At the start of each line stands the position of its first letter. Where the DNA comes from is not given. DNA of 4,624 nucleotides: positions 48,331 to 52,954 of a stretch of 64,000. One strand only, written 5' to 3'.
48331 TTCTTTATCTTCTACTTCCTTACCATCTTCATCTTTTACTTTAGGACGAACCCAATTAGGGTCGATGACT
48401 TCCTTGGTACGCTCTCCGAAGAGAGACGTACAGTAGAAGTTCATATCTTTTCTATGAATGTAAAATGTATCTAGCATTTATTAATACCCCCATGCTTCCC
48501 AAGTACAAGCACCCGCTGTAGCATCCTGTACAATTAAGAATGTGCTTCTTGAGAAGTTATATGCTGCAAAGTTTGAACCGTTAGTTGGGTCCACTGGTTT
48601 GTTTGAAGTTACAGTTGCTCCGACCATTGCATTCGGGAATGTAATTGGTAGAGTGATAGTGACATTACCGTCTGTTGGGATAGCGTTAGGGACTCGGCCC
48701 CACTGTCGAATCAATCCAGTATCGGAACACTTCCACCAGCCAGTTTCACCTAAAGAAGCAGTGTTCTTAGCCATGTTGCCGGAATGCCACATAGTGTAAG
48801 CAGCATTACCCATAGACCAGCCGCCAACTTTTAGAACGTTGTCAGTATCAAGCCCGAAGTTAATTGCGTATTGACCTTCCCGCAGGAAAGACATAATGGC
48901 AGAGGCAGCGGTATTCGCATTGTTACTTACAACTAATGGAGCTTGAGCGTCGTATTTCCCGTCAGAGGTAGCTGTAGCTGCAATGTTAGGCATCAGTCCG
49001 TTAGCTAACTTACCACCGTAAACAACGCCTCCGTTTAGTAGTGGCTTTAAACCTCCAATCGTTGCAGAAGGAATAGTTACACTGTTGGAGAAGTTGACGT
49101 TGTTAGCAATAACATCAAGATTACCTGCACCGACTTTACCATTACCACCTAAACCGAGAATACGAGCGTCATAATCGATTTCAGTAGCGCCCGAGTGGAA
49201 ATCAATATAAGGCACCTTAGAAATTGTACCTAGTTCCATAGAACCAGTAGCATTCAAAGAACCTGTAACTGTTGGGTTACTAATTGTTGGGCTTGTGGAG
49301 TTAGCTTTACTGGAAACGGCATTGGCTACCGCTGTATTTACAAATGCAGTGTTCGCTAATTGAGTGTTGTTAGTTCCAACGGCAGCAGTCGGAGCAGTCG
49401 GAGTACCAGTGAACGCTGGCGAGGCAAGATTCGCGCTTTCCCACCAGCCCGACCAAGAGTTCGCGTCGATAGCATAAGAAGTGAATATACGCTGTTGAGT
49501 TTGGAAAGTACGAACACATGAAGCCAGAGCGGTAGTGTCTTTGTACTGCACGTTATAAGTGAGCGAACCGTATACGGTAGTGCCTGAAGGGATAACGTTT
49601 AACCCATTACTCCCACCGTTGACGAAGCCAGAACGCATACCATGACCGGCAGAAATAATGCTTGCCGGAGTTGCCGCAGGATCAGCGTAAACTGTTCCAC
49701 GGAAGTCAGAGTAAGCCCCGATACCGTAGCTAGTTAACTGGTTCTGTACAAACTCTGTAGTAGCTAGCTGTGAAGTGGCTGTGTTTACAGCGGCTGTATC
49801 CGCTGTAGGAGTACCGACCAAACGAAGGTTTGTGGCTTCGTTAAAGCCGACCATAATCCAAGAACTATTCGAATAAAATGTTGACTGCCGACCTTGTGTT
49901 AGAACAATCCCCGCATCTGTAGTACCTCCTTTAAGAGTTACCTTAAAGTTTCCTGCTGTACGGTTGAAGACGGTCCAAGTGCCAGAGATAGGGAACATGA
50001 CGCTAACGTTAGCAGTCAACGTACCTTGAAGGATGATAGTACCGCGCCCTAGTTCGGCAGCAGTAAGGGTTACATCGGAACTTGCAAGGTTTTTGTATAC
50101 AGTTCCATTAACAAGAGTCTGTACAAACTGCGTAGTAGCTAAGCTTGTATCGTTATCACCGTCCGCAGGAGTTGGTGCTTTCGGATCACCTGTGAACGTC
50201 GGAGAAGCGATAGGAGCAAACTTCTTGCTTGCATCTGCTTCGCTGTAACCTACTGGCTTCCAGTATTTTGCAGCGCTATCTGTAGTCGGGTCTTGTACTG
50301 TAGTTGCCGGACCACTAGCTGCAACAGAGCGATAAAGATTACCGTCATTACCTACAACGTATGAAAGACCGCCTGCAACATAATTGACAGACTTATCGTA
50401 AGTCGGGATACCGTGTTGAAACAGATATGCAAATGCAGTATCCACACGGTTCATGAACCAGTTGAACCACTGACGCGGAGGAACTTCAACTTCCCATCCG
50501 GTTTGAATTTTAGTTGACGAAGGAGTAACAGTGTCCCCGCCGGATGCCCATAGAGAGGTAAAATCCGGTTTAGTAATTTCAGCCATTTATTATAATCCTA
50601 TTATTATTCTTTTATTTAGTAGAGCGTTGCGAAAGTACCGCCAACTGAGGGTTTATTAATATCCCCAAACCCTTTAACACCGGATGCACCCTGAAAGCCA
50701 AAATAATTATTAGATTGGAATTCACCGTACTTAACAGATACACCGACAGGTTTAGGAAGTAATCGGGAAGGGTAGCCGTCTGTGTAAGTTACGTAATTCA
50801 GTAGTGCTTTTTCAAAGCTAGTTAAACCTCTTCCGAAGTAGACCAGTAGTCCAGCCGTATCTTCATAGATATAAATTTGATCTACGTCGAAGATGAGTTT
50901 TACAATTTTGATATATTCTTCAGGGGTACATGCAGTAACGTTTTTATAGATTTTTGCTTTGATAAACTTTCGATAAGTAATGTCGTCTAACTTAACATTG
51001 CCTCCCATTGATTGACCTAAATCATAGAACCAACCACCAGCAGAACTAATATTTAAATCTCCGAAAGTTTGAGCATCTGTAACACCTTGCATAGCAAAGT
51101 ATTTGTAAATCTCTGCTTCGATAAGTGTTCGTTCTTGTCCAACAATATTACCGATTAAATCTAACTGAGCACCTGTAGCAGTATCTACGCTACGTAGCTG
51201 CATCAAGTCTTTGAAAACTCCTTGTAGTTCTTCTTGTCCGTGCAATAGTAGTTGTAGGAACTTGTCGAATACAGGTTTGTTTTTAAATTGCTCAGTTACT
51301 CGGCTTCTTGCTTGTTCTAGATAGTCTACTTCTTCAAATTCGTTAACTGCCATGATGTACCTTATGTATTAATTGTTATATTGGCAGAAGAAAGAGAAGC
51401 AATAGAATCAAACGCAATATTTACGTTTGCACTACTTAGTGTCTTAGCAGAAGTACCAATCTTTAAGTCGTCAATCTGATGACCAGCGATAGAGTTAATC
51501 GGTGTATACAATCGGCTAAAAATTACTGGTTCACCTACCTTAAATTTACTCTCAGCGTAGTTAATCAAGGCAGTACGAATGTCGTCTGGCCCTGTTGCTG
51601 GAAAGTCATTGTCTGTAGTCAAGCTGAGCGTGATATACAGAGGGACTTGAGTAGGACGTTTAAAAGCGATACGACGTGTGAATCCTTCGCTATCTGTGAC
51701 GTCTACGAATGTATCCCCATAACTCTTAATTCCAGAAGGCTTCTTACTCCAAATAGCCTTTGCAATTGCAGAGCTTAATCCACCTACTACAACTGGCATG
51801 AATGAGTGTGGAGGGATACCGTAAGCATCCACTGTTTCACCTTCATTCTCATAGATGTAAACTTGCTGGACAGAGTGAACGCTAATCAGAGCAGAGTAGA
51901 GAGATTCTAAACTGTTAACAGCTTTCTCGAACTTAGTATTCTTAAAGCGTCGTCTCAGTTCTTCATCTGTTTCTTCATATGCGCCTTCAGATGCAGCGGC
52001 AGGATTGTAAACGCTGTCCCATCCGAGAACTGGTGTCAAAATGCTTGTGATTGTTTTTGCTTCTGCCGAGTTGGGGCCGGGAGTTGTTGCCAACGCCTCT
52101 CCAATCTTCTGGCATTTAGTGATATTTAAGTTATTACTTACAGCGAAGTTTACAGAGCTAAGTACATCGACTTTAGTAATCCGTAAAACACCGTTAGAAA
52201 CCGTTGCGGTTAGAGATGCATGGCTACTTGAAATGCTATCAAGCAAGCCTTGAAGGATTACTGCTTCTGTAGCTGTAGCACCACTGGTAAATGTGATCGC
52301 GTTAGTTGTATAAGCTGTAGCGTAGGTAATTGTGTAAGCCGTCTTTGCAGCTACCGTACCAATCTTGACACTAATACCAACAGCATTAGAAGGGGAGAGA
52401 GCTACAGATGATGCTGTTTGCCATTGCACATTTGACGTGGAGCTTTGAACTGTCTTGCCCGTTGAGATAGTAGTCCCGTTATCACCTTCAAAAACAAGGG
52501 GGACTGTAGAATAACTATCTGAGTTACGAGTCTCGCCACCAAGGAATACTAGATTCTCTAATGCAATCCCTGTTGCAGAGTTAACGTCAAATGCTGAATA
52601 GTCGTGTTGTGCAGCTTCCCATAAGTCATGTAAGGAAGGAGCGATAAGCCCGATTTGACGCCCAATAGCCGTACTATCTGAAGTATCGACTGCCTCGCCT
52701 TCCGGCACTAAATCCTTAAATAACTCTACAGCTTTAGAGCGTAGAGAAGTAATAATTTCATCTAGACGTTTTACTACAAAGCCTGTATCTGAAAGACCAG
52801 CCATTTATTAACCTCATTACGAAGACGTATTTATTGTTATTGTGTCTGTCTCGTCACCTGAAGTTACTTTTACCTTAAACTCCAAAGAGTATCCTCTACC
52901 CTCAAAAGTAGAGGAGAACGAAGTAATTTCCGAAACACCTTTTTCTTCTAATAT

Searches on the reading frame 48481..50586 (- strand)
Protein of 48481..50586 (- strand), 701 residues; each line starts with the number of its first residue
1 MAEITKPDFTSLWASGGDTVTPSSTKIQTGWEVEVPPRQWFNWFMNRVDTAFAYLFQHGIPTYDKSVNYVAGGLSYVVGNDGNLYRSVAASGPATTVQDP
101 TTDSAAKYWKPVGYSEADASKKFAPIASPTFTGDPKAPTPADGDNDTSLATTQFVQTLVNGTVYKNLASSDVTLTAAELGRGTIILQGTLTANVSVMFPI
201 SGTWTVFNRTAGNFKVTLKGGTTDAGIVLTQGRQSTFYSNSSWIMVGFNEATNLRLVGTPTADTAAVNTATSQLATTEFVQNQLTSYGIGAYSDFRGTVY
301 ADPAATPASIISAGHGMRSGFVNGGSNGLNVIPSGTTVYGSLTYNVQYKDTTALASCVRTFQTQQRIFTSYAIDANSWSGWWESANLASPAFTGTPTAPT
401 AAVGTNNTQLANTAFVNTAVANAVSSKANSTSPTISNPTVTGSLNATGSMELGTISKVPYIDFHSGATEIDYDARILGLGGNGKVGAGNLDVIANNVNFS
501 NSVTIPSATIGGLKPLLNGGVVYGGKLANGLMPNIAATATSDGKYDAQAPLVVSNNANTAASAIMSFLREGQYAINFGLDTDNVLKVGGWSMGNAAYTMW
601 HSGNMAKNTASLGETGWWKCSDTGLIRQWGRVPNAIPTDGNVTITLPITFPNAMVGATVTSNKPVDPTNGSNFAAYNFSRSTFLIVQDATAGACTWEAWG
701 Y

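Call 10: search_protein_families(library=phrogs, proteins=[window:48481-50586:-], max_evalue=0.00001)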
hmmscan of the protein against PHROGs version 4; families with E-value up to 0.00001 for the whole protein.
window:48481-50586:- (701 aa): 23 families
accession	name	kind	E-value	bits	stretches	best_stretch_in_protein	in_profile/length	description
phrog_4209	-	tail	5.2e-43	148.6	3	119-245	105-226/406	tail fiber protein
phrog_9625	-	unknown function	1.7e-34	119.7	3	160-244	1172-1254/1586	-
phrog_2282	-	tail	3.9e-33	116.3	1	1-111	1-106/547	tail fiber protein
phrog_6043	-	unknown function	3.9e-29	102.4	1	530-659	632-762/814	-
phrog_2631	-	tail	6.1e-25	88.9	2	350-426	309-387/644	tail fiber protein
phrog_20878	-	tail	3e-22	80.6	1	1-111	1-103/365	tail fiber protein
phrog_7032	-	tail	2.9e-19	69.7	2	385-429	251-295/866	tail fiber protein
phrog_11518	-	tail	1e-18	68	3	117-290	266-445/812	tail fiber protein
phrog_4900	-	tail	1.5e-17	64.1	1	534-609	812-880/964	tail protein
phrog_454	-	tail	1.8e-17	63.8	2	385-426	360-401/1376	tail fiber protein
phrog_4549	-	tail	2.9e-17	63.1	2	92-176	244-323/869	tail fiber protein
phrog_5181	-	unknown function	5.2e-17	62.4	1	587-691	643-745/763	-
phrog_2097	-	tail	1.3e-15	58.2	1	1-111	1-105/644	tail fiber protein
phrog_8147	-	tail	4.2e-15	56.8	1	6-119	4-119/436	tail fiber protein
phrog_22682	-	tail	9.4e-15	55.6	1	122-176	176-234/400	tail fiber protein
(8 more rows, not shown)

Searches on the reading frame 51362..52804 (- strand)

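Call 10: search_protein_families(library=phrogs, proteins=[window:51362-52804:-], max_evalue=0.00001)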
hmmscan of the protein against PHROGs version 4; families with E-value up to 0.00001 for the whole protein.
window:51362-52804:- (480 aa): 2 families
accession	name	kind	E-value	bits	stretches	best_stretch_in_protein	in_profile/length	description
phrog_6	-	tail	1.2e-58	200.1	2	198-479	146-406/548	baseplate wedge subunit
phrog_34452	-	unknown function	4.3e-06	27.5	1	1-162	1-159/175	-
